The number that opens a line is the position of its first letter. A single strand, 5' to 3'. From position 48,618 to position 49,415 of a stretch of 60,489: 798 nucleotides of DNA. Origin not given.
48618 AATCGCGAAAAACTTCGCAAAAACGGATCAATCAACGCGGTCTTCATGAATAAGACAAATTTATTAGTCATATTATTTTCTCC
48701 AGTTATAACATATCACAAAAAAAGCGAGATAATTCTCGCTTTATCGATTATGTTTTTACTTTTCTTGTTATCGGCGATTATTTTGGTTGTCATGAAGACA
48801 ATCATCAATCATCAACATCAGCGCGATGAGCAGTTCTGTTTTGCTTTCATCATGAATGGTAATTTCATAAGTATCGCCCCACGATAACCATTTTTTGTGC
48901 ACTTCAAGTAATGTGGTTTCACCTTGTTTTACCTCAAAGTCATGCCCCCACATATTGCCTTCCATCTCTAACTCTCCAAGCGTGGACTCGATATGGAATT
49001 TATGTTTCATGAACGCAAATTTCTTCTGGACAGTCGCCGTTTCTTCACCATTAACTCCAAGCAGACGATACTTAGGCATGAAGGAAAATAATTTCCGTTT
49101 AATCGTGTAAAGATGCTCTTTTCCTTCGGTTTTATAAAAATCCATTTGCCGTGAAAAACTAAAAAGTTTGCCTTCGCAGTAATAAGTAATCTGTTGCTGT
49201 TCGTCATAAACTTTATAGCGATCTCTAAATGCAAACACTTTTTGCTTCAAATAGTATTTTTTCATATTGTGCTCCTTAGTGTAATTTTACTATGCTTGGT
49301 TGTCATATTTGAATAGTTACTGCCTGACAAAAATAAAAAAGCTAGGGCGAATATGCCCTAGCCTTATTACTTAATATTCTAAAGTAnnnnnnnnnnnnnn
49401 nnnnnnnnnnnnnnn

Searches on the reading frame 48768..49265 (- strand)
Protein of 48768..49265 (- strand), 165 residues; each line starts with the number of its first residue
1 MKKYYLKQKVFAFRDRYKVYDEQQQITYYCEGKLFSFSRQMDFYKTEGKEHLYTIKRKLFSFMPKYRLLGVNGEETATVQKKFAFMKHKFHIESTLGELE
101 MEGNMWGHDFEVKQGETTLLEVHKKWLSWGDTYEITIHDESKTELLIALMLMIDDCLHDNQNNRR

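Call 9: search_protein_families(library=pfam, proteins=[window:48768-49265:-], max_evalue=0.001)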
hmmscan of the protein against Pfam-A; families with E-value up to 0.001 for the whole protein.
window:48768-49265:- (165 aa): 1 family
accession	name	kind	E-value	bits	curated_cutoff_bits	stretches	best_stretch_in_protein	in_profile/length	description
PF04525.18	LOR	-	5.1e-12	46.2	24.5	1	13-152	26-187/187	LURP-one-related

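Call 43: find_related_loci(query=window:48768-49265:-, collection=metagenome_contigs, flank=6000)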
Query window:48768-49265:- (165 aa) in metagenome_contigs; peptide patterns used: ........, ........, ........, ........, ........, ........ (x = any residue, [..] = any of these).
344 stretches matched a pattern; 14 encode a relative of the query (tblastn E <= 1e-3); 14 distinct loci.
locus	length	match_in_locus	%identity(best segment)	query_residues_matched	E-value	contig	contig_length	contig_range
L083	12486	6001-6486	74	1-162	4e-84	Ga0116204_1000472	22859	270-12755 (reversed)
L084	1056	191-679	73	1-163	5e-91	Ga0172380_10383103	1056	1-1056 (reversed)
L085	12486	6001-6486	73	1-162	8e-84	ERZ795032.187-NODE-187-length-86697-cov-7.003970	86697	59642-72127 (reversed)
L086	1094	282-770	72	1-163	2e-88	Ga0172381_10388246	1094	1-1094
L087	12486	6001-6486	68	1-162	3e-78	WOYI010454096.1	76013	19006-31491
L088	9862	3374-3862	66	1-163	5e-75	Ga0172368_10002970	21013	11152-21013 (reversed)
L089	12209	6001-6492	63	1-164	4e-72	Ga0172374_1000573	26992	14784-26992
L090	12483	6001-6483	52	1-161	3e-61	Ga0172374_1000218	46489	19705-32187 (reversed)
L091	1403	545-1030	49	1-162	2e-61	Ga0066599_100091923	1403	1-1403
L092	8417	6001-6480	51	1-160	1e-58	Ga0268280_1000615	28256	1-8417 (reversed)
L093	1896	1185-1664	51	1-160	6e-60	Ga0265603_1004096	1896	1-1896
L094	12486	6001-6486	49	1-162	2e-58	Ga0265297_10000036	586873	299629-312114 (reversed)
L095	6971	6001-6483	49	1-161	6e-57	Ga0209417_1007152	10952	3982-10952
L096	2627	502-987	48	1-162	8e-56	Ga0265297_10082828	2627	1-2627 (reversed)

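Call 72: search_protein_families(library=pfam, proteins=[L095:2442-4319:+, L095:4223-5896:+, L095:38-889:+, L090:860-1300:+, L090:6815-7879:+], max_evalue=0.001)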
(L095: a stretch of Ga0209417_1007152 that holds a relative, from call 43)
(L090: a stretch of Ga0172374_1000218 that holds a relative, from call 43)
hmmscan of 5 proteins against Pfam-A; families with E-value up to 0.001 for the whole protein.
L095:2442-4319:+ (625 aa): 12 families
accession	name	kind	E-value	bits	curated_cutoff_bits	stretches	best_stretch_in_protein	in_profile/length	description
PF01266.30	DAO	-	1.2e-15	58.4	27.9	2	6-42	1-38/353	FAD dependent oxidoreductase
PF01593.30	Amino_oxidase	-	2.8e-14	53.7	19.8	1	14-491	1-443/443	Flavin containing amine oxidoreductase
PF13450.12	NAD_binding_8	-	1.8e-12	47.8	21.9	1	9-64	1-56/68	NAD(P)-binding Rossmann-like domain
PF07992.20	Pyr_redox_2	-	1.5e-07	31.6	26.1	1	5-46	1-43/291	Pyridine nucleotide-disulphide oxidoreductase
PF01946.23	Thi4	-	3.8e-07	30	26.2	1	3-43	16-57/235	Thi4 family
PF00890.30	FAD_binding_2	-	8.2e-07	29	20.4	1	6-38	1-33/414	FAD binding domain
PF01134.28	GIDA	-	1.2e-06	28.3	22.1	1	6-36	1-31/391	Glucose inhibited division protein A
PF03486.20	HI0933_like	-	3.8e-06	27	50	1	6-40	2-36/244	HI0933-like protein Rossmann domain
PF12831.13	FAD_oxidored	-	5.9e-06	26.3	27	1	6-42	1-37/416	FAD dependent oxidoreductase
PF01494.25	FAD_binding_3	-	2.6e-05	24.1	22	1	4-36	1-33/349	FAD binding domain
PF14691.11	Fer4_20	-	0.00012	22.3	25.8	1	529-611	14-101/113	Dihydroprymidine dehydrogenase domain II, 4Fe-4S cluster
PF00996.24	GDI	-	0.00082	18.5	23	0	3-42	3-42/436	GDP dissociation inhibitor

L095:4223-5896:+ (557 aa): 8 families
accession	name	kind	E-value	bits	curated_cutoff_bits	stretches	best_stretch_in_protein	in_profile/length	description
PF01593.30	Amino_oxidase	-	1.7e-16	61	19.8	1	43-351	1-295/443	Flavin containing amine oxidoreductase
PF13450.12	NAD_binding_8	-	7.6e-16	58.6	21.9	1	38-102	1-68/68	NAD(P)-binding Rossmann-like domain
PF01266.30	DAO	-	4.9e-09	36.6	27.9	1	36-69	2-35/353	FAD dependent oxidoreductase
PF12831.13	FAD_oxidored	-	9.1e-07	28.9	27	1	37-74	3-40/416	FAD dependent oxidoreductase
PF07992.20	Pyr_redox_2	-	3.1e-06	27.3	26.1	1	36-72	3-41/291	Pyridine nucleotide-disulphide oxidoreductase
PF00890.30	FAD_binding_2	-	8.1e-05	22.4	20.4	1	36-70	2-36/414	FAD binding domain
PF03486.20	HI0933_like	-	0.00025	21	50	0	35-69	2-36/244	HI0933-like protein Rossmann domain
PF01494.25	FAD_binding_3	-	0.00044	20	22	1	34-66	2-34/349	FAD binding domain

L095:38-889:+ (283 aa): 0 families

L090:860-1300:+ (146 aa): 1 family
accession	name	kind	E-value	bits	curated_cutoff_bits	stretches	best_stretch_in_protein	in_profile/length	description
PF08349.16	DUF1722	-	1.7e-21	77.1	22.5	1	37-146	1-114/117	Protein of unknown function (DUF1722)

L090:6815-7879:+ (354 aa): 2 families
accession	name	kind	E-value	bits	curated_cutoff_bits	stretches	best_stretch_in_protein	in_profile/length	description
PF00528.27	BPD_transp_1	-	1.7e-41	142.4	26.4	1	157-348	1-183/184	Binding-protein-dependent transport system inner membrane component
PF19300.4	BPD_transp_1_N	-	9.2e-10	39.2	23.8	1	49-117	4-74/114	Binding-prot-dependent transport system membrane comp, N-term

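Call 74: search_protein_families(library=ncbifam, proteins=[L095:2442-4319:+, L095:4223-5896:+, window:48768-49265:-], max_evalue=0.00001)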
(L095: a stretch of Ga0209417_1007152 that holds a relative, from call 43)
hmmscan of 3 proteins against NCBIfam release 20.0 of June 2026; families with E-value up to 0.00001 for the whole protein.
L095:2442-4319:+ (625 aa): 27 families (the best 25 are shown)
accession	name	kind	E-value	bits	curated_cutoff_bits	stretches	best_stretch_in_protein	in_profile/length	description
TIGR02730.1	carot_isom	equivalog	1.6e-70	238.4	586.9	1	5-490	1-488/493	carotenoid isomerase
TIGR02733.1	desat_CrtD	equivalog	6.7e-44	150.4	549.7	1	6-492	3-490/492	C-3',4' desaturase CrtD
TIGR02734.1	crtI_fam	subfamily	1.3e-37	129.7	238.1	1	7-496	1-494/504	phytoene desaturase family protein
NF045637.1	carotdesatCrtDProt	equivalog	4e-29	101.5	580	1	7-290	1-277/485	1-hydroxycarotenoid 3,4-desaturase CrtD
NF058655.1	CrtID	equivalog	7.4e-23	81.1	640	1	7-484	1-475/478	bifunctional phytoene desaturase/3,4-desaturase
NF042421.1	hydcarot_desat_CrtD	equivalog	1.3e-16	60.2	500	1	7-488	4-481/487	1-hydroxycarotenoid 3,4-desaturase CrtD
NF045689.1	BCarotKetCrtO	equivalog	3.4e-12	45.7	1000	0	4-43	3-42/563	beta-carotene ketolase CrtO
NF005560.0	PRK07233.1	equivalog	8.7e-10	38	252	1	6-52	2-48/435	hypothetical protein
TIGR03467.1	HpnE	equivalog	2e-08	34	283.05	1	7-58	1-54/430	hydroxysqualene dehydroxylase HpnE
NF003585.0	PRK05249.1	equivalog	5.4e-08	31.9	465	1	3-43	5-45/464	Si-specific NAD(P)(+) transhydrogenase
NF053676.1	4oxCHCAChcC1Cy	equivalog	3.9e-07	28.9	1000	0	4-45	1-42/528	4-oxocyclohexanecarboxylate 2-dehydrogenase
TIGR00292.1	TIGR00292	equivalog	4.7e-07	29.3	148.3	1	3-43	20-60/254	sulfide-dependent adenosine diphosphate thiazole synthase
NF005547.0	PRK07208.1-3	equivalog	7e-07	28.3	380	1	5-57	5-57/465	hypothetical protein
NF009414.0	PRK12778.1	equivalog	7e-07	27.9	1103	0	530-609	322-406/752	bifunctional dihydroorotate dehydrogenase B NAD binding subunit/NADPH-dependent glutamate synthase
NF005882.1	PRK07843.1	equivalog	8.3e-07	27.8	788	1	4-43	1-40/547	3-oxosteroid 1-dehydrogenase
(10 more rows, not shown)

L095:4223-5896:+ (557 aa): 16 families
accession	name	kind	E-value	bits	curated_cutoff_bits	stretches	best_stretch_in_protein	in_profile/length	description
TIGR02734.1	crtI_fam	subfamily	6.6e-24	84.5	238.1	1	36-85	1-50/504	phytoene desaturase family protein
NF058655.1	CrtID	equivalog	4.1e-20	72.1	640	1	37-85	2-50/478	bifunctional phytoene desaturase/3,4-desaturase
TIGR02730.1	carot_isom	equivalog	5.5e-20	71.7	586.9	1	34-337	1-313/493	carotenoid isomerase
TIGR02733.1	desat_CrtD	equivalog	6.3e-17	61.4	549.7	1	35-105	3-76/492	C-3',4' desaturase CrtD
NF042421.1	hydcarot_desat_CrtD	equivalog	4.5e-12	45.2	500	1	35-97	3-65/487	1-hydroxycarotenoid 3,4-desaturase CrtD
NF005560.0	PRK07233.1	equivalog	7.2e-12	44.9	252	1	37-82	4-49/435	hypothetical protein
NF045637.1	carotdesatCrtDProt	equivalog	2.9e-11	42.6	580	0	37-103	2-68/485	1-hydroxycarotenoid 3,4-desaturase CrtD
TIGR00562.1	proto_IX_ox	equivalog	1.2e-08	34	97.85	1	35-112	4-84/470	protoporphyrinogen oxidase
NF008845.0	PRK11883.1-5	equivalog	1.9e-08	33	560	1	33-111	4-89/468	protoporphyrinogen oxidase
NF005548.0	PRK07208.1-4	equivalog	2.1e-08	33.2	389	1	35-102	5-73/488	hypothetical protein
TIGR03467.1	HpnE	equivalog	4e-08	33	283.05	1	37-83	2-50/430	hydroxysqualene dehydroxylase HpnE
NF045689.1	BCarotKetCrtO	equivalog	1.3e-07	30.6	1000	0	33-70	3-40/563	beta-carotene ketolase CrtO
NF005545.0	PRK07208.1-1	equivalog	3.2e-07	29.1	451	1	31-110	5-85/504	hypothetical protein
NF005547.0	PRK07208.1-3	equivalog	4.5e-07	29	380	0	35-93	6-65/465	hypothetical protein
TIGR02731.1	phytoene_desat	equivalog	7.4e-07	28.2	569.4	1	37-103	3-71/453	15-cis-phytoene desaturase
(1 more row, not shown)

window:48768-49265:- (165 aa): 0 families
